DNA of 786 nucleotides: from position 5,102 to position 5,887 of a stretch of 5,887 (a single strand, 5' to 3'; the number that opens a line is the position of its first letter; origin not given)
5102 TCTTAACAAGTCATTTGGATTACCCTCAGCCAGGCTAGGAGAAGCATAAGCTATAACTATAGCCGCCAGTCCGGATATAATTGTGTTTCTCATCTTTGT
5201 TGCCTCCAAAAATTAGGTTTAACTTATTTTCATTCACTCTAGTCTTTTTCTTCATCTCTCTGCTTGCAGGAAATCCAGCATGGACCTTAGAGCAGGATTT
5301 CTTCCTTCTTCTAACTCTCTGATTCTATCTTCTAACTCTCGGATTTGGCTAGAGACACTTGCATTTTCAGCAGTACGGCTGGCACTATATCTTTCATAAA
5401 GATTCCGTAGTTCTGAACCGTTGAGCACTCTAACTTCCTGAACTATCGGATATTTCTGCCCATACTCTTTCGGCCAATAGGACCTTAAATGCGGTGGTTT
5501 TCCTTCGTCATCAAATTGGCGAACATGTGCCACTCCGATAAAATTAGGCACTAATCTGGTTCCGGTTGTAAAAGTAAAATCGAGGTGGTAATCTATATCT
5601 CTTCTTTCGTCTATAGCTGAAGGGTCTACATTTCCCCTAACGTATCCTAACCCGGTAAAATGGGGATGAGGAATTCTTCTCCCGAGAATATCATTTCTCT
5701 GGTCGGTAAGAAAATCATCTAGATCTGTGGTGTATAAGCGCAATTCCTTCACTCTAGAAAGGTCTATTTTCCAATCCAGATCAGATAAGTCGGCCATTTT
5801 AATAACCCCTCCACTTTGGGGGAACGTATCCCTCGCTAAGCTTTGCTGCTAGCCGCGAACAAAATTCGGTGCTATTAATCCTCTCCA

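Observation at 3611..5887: Tightly coupled minus-strand operon of four (possibly five or more) unassignable genes next to core housekeeping genes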

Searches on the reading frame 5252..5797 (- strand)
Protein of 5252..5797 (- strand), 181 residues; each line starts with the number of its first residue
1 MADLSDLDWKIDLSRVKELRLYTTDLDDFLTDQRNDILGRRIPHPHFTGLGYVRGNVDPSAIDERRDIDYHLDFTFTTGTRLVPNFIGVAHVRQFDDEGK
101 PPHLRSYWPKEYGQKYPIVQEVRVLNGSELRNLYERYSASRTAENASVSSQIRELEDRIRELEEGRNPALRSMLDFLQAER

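Call 4: search_protein_families(library=pfam, proteins=[window:5252-5797:-], max_evalue=1)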
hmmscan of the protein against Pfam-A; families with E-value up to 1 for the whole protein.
window:5252-5797:- (181 aa): 0 families

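Call 6: search_protein_families(library=padloc, proteins=[window:5252-5797:-], max_evalue=1)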
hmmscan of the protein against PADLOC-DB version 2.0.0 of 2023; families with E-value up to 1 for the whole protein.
window:5252-5797:- (181 aa): 0 families

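Call 7: search_protein_families(library=ncbifam, proteins=[window:5252-5797:-], max_evalue=1)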
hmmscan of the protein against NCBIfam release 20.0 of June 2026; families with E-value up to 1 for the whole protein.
window:5252-5797:- (181 aa): 0 families

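Call 8: search_protein_families(library=phrogs, proteins=[window:5252-5797:-], max_evalue=1)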
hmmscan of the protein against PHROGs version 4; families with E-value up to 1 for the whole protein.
window:5252-5797:- (181 aa): 1 family
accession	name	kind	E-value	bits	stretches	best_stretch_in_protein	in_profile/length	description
phrog_21807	-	unknown function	0.33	11.8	0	43-75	42-73/158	-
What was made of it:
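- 5252..5797 (-): Gene A (181 aa): A-type member of the A/B family. Cytoplasmic, no Cys. GGAGG lies 10 nt upstream of the ATG. No profile hits (calls 4, 6, 7, 8).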

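Call 9: find_encoding_contigs(protein=window:5252-5797:-, flank=10000, max_places=6)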
Protein window:5252-5797:- (181 aa): no gene with exactly this product is on record in the collection.

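Call 10: find_homologous_proteins(query=window:5252-5797:-, max_evalue=0.01)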
Query window:5252-5797:- (181 aa): 2 proteins with E <= 0.01 among 40 candidates.
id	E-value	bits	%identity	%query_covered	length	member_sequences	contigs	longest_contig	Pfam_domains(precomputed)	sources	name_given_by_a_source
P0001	4.2e-117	406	100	100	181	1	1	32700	-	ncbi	-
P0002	2.7e-50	189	56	91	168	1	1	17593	-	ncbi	-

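Call 11: find_encoding_contigs(protein=P0001, flank=10000, max_places=4)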
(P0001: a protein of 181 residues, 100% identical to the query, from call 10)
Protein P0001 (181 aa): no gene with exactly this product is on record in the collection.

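Call 12: find_encoding_contigs(protein=P0002, flank=10000, max_places=4)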
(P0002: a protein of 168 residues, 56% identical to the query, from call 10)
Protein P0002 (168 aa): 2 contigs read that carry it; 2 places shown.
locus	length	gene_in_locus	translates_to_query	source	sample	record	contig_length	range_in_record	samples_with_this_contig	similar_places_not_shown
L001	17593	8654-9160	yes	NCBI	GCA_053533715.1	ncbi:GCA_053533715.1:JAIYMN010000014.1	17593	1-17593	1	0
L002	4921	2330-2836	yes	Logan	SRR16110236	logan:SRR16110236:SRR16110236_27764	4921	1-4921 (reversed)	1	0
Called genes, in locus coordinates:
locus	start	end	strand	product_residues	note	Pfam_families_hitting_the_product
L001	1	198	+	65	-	?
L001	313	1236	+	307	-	PF04471:Mrr_cat, PF22722:NA-iREase1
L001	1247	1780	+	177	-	-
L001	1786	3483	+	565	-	-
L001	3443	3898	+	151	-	-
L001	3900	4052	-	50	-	-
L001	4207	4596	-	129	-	PF05168:HEPN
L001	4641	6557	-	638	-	PF20176:DUF6541 (weak), PF02366:PMT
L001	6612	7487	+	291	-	PF00535:Glycos_transf_2, PF26629:GT2_TM_C (weak)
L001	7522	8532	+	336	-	PF03706:LPG_synthase_TM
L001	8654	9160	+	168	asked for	-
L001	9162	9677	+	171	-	-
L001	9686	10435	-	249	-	PF01209:Ubie_methyltran, PF05175:MTS, PF13489:Methyltransf_23, PF02390:Methyltransf_4, PF08241:Methyltransf_11, PF08242:Methyltransf_12, PF13649:Methyltransf_25, PF13847:Methyltransf_31, +2 more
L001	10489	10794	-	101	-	-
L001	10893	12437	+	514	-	PF02310:B12-binding, PF04055:Radical_SAM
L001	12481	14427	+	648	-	PF16889:Hepar_II_III_N, PF05426:Alginate_lyase (weak), PF07940:Hepar_II_III_C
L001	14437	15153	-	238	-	PF00535:Glycos_transf_2, PF10111:Glyco_tranf_2_2 (weak), PF13641:Glyco_tranf_2_3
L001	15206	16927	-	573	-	PF02366:PMT (weak)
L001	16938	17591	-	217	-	?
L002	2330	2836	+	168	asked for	-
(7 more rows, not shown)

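Call 18: find_related_loci(query=A1, collection=genome_contigs, flank=10000)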
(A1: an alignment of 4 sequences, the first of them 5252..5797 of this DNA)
Query A1 (181 aa) in genome_contigs; peptide patterns used: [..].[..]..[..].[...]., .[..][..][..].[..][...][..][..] (x = any residue, [..] = any of these).
36 stretches matched a pattern; 1 encode a relative of the query (tblastn E <= 1e-3); 1 distinct loci.
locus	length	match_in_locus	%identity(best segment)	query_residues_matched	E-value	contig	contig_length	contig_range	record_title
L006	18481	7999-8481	22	15-179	2e-10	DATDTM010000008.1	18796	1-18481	MAG TPA_asm: Candidatus Nanoarchaeia archaeon isolate SMAG_U8031 k141_682783, whole genome shotgun sequence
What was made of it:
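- One extra locus in 185,579 genomes (call 18).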

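Call 26: find_related_loci(query=A1, collection=metagenome_contigs, flank=10000)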
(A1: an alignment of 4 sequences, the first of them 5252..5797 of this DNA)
Query A1 (181 aa) in metagenome_contigs; peptide patterns used: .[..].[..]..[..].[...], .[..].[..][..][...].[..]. (x = any residue, [..] = any of these).
200 stretches matched a pattern; 2 encode a relative of the query (tblastn E <= 1e-3); 2 distinct loci.
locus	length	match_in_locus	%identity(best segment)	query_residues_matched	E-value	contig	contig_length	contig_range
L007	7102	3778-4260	22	15-179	3e-10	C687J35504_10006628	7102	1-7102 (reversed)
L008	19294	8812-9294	22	15-179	3e-10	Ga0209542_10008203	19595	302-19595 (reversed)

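Call 30: predict_structure(alignment_id=A2)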
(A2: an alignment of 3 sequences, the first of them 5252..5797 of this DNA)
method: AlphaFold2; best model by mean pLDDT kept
length: 181 residues; sequences in the alignment: 3
mean_pLDDT: 47.5   pTM: 0.39
mean pLDDT of the five models: 47.5, 47.3, 47.3, 35.5, 34.4
residues with pLDDT >= 90: 0; 70-90: 3; 50-70: 88; < 50: 90
segments of 3 or more residues with pLDDT < 50: 1-15, 39-74, 84-97, 99-115, 179-181
pLDDT, mean of each block of 10 residues (from residue 1): 30 53 63 53 30 27 30 50 42 40 42 54 60 52 55 66 58 53 33
secondary structure, 60 per line:
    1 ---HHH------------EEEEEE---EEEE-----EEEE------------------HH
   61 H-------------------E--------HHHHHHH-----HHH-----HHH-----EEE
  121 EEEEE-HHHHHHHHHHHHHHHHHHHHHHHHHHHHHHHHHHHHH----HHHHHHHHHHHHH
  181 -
elements in order: E19-24 E28-31 E37-40 H90-96 E118-125 H127-163 H168-180
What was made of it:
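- Tried and rejected: AF2 of A. With a 3-sequence alignment the pLDDT was 47.5, which is unusable (call 30).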

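Call 33: search_protein_representatives(alignment_id=A2)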
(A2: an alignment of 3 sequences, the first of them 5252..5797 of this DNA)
Query: 3 sequences, 170 profile positions. Proteins with E-value up to 0.001 (for the whole library): 7; up to 1e-10: 6; up to 1e-30: 2. The best 7 are listed.
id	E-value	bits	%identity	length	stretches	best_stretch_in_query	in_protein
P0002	7.4e-84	296.1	-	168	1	1-170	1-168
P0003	4.1e-62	225.3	-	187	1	4-168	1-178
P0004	2.7e-30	121.8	-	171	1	4-167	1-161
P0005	3.9e-26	108.2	-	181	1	2-165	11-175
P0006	4.5e-21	91.7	-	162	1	4-168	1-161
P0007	1.9e-15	73.4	-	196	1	5-168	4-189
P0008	1.4e-08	51.1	-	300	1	6-161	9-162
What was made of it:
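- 7 representatives with E<=1e-3 among 1.84 billion proteins (call 33).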

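Call 35: find_encoding_contigs(protein=P0005, flank=10000, max_places=4)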
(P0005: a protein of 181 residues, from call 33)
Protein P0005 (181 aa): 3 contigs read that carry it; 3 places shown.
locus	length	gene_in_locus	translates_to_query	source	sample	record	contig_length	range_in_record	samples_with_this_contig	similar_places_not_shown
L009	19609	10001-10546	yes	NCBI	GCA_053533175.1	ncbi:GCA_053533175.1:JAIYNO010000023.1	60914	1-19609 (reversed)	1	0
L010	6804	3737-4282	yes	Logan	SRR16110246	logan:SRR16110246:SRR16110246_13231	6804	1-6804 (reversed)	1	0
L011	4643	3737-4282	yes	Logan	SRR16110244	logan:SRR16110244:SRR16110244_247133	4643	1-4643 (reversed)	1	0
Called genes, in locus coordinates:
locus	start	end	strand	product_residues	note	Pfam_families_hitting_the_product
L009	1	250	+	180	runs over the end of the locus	-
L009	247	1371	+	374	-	-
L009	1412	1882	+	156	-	-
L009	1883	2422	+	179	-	-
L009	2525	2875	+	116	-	-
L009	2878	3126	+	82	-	-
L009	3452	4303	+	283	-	-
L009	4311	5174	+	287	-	-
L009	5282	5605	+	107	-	-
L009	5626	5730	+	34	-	-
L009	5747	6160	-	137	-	-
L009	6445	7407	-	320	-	-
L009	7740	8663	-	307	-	PF02811:PHP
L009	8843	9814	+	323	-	PF04014:MazE_antitoxin (faint)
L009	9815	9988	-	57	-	-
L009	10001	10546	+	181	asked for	-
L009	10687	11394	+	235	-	-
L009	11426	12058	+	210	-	-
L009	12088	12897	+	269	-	-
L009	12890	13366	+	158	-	-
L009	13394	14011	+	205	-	-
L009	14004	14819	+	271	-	-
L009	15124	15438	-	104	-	PF01909:NTP_transf_2, PF18765:Polbeta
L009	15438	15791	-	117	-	PF05168:HEPN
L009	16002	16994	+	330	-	PF17244:CDC24_OB3 (faint), PF01336:tRNA_anti-codon, PF08646:Rep_fac-A_C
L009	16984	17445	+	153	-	PF04307:YdjM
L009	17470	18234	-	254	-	PF21349:RUBY_RBDX, PF02525:Flavodoxin_2, PF03358:FMN_red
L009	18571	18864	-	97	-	-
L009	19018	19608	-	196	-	?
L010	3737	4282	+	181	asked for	-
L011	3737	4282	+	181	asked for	-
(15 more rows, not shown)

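Call 36: find_encoding_contigs(protein=P0008, flank=10000, max_places=4)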
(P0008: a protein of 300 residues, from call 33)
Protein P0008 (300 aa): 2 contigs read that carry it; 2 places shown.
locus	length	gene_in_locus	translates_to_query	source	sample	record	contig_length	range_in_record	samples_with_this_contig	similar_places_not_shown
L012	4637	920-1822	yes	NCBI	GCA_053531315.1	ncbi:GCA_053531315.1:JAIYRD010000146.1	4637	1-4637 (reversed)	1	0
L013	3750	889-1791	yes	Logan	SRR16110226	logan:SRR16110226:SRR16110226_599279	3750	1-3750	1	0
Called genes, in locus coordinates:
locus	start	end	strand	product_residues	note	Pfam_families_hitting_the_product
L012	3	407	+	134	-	?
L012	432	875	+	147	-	-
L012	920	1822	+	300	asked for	-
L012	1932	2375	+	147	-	-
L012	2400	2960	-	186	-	-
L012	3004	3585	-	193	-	-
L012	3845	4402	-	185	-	-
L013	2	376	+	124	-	?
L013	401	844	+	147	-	-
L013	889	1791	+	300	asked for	-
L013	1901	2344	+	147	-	-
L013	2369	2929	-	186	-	-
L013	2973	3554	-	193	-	-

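Call 37: find_encoding_contigs(protein=P0006, flank=10000, max_places=3)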
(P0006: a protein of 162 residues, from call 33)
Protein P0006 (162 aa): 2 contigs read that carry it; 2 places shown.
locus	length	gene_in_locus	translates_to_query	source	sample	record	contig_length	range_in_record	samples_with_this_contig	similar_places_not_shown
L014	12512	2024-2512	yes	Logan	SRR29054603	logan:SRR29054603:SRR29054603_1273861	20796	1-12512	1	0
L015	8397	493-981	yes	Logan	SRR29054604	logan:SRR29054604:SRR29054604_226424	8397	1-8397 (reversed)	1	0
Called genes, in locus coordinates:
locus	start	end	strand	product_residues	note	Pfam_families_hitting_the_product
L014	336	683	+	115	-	PF21984:DnaD_N (weak), PF22381:Staph_reg_Sar_Rot (weak), PF01978:TrmB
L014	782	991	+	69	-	-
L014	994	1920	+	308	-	-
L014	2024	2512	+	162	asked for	-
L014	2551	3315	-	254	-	PF00590:TP_methylase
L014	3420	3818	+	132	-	-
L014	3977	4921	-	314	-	PF02661:Fic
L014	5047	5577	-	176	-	PF13404:HTH_AsnC-type, PF13412:HTH_24, PF01037:AsnC_trans_reg (weak)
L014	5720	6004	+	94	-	-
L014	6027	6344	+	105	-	-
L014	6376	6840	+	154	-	-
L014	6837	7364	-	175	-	-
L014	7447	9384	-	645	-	PF00270:DEAD, PF04851:ResIII, PF13401:AAA_22 (weak), PF22527:DEXQc_Suv3 (weak), PF00271:Helicase_C (weak), PF08148:DSHCT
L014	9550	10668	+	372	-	PF01063:Aminotran_4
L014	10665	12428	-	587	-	PF02518:HATPase_c (weak), PF13589:HATPase_c_3, PF01119:DNA_mis_repair, PF08676:MutL_C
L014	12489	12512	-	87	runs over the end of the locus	PF05016:ParE_toxin (weak)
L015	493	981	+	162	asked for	-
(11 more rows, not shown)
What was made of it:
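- Defence or TA-type genes lie within a few kb in several loci: Mrr_cat and HEPN in L001, a HEPN-NTase pair and an AbrB/MazE-domain protein in L009, Fic and ParE in L014 (calls 12, 35, 37).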

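Call 38: find_encoding_contigs(protein=P0007, flank=10000, max_places=3)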
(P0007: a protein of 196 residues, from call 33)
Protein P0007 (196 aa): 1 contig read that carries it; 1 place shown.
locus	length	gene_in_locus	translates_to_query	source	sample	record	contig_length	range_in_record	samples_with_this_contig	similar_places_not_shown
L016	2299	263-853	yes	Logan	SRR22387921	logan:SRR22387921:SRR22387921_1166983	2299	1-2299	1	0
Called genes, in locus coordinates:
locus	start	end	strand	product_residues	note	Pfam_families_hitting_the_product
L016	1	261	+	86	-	?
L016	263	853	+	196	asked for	-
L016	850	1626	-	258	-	PF05175:MTS, PF13489:Methyltransf_23, PF01209:Ubie_methyltran, PF13847:Methyltransf_31, PF02390:Methyltransf_4, PF08241:Methyltransf_11, PF08242:Methyltransf_12, PF13649:Methyltransf_25, +1 more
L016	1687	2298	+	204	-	?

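Call 43: search_protein_families(library=pfam, proteins=[L006:6992-7918:+, L014:782-991:+, L012:432-875:+, L012:1932-2375:+, L012:2400-2960:-, L012:3004-3585:-, L009:8843-9814:+, L009:10687-11394:+, L016:1-261:+, P0008], max_evalue=0.1)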
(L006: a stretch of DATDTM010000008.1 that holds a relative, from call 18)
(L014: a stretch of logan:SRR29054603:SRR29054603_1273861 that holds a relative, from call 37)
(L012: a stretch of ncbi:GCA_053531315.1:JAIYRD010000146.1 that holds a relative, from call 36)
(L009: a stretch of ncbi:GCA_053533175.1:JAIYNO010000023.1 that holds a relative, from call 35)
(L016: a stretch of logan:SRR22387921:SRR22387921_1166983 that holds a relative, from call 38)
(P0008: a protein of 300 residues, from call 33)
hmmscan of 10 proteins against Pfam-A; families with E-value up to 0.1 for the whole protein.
L006:6992-7918:+ (308 aa): 0 families

L014:782-991:+ (69 aa): 1 family
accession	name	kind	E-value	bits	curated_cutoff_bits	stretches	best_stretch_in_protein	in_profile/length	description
PF10531.15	SLBB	-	0.081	13.2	27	0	24-46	3-24/55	SLBB domain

L012:432-875:+ (147 aa): 0 families

L012:1932-2375:+ (147 aa): 0 families

L012:2400-2960:- (186 aa): 0 families

L012:3004-3585:- (193 aa): 1 family
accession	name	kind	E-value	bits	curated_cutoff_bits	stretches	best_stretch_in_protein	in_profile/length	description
PF09843.14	DUF2070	-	0.0032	16.3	30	1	16-166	38-171/561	Predicted membrane protein (DUF2070)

L009:8843-9814:+ (323 aa): 1 family
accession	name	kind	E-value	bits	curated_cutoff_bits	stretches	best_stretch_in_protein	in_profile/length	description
PF04014.23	MazE_antitoxin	-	2.1e-05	24.8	24.7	1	8-52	3-44/48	Antidote-toxin recognition MazE, bacterial antitoxin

L009:10687-11394:+ (235 aa): 0 families

L016:1-261:+ (86 aa): 0 families

P0008 (300 aa): 0 families
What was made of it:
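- Tried and rejected: The L009 protein is an AbrB/MazE-domain regulator (call 43).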

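Call 55: list_cluster_members(proteins=[window:5252-5797:-, window:4727-5194:-, window:4727-5209:-, window:4161-4724:-, window:3611-4156:-, window:2962-3585:+, window:1756-2376:+, window:2377-2892:-, window:1089-1580:-])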
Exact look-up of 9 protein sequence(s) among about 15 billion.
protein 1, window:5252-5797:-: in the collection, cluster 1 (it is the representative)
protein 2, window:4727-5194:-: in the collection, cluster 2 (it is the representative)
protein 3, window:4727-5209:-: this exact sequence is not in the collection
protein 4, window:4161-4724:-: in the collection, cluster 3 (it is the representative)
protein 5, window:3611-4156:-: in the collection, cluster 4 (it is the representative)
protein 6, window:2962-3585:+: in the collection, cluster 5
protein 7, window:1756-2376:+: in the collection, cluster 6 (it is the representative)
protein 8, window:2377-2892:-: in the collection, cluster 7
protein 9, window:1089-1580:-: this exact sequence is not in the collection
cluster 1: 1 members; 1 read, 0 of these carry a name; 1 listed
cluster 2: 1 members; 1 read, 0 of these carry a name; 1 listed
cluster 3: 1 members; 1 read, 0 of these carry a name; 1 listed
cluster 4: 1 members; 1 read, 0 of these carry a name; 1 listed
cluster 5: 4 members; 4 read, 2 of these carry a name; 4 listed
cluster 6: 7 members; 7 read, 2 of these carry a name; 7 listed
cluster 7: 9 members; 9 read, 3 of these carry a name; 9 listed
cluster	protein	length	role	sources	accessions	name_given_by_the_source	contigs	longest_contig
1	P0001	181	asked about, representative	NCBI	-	-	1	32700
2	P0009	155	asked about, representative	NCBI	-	-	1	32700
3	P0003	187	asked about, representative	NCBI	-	-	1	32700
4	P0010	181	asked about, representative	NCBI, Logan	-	-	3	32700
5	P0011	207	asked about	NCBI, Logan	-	-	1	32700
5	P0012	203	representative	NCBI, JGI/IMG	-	TP53 regulating kinase-like protein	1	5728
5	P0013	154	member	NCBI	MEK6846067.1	MAG: KEOPS complex kinase/ATPase Bud32, partial [Nanoarchaeota archaeon]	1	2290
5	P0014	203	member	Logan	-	-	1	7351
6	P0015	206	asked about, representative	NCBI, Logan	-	-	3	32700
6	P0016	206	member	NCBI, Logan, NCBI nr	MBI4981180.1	methyltransferase [Candidatus Woesearchaeota archaeon]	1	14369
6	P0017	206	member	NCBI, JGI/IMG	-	putative methylase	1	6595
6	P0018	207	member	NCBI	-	-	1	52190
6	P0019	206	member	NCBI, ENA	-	-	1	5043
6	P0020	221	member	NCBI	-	-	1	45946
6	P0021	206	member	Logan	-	-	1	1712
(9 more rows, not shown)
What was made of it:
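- Checked: Source names in call 55 are 'KEOPS complex kinase/ATPase Bud32' and 'methyltransferase [Candidatus Woesearchaeota archaeon]'.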

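Call 57: find_encoding_contigs(protein=P0018, flank=10000, max_places=3)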
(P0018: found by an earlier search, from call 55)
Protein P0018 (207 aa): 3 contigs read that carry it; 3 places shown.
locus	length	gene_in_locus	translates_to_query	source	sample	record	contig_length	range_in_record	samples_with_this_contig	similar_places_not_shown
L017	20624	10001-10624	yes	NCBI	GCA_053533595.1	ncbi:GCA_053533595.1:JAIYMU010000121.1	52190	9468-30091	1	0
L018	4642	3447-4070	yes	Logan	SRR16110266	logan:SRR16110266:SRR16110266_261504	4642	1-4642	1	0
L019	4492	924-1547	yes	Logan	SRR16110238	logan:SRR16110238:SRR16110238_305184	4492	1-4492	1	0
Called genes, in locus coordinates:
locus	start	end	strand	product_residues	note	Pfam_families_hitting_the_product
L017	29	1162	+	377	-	-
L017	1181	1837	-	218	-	PF00121:TIM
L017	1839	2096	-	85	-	-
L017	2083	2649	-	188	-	PF07314:Lit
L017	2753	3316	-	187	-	PF00254:FKBP_C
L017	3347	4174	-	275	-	PF01464:SLT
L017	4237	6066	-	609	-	PF02934:GatB_N, PF02938:GAD, PF02637:GatB_Yqey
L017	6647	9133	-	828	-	PF02359:CDC48_N, PF02933:CDC48_2 (weak), PF00004:AAA, PF07724:AAA_2 (weak), PF13191:AAA_16 (weak), PF17862:AAA_lid_3, PF00004:AAA, PF17862:AAA_lid_3, +18 more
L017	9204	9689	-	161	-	-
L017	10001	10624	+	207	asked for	PF03602:Cons_hypoth95 (weak), PF06325:PrmA, PF05175:MTS, PF13649:Methyltransf_25 (weak)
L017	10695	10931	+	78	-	-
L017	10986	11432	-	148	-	-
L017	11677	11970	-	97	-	-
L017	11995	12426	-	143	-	-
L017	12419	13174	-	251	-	PF13412:HTH_24 (faint)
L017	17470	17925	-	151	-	PF00961:LAGLIDADG_1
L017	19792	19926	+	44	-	-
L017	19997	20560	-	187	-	-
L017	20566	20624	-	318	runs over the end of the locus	-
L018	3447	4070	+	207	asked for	PF03602:Cons_hypoth95 (weak), PF06325:PrmA, PF05175:MTS, PF13649:Methyltransf_25 (weak)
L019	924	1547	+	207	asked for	PF03602:Cons_hypoth95 (weak), PF06325:PrmA, PF05175:MTS, PF13649:Methyltransf_25 (weak)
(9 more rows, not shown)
